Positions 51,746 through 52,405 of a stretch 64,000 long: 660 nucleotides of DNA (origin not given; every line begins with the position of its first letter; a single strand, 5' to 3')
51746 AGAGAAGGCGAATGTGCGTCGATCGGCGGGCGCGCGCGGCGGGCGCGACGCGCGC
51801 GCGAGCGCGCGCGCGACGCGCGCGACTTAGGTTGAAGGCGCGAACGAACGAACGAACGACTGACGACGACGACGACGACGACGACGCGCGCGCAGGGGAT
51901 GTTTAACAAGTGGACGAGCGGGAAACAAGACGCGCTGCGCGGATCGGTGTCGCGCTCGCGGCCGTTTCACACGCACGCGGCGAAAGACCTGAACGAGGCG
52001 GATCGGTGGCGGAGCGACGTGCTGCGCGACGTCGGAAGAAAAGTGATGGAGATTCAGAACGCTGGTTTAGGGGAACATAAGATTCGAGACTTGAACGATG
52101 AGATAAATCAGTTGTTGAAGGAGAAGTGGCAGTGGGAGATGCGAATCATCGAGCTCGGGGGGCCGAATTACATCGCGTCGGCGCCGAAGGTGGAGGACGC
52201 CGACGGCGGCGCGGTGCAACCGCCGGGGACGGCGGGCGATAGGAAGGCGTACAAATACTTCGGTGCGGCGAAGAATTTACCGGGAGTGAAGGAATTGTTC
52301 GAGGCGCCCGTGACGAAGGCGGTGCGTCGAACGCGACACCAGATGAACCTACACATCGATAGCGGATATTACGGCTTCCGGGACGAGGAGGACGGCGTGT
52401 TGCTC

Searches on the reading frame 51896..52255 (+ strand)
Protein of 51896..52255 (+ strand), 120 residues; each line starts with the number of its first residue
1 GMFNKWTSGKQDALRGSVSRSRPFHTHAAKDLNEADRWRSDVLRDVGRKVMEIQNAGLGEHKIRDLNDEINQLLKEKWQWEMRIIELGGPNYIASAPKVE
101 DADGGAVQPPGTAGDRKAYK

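Call 48: search_protein_families(library=pfam, proteins=[window:51896-52255:+], max_evalue=0.01)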
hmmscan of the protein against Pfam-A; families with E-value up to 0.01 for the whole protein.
seq(120 aa): 1 family
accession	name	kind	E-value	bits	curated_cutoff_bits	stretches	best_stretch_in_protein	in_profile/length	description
PF06246.17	Isy1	-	8.5e-41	140.7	25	1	2-112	11-120/253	Isy1-like splicing family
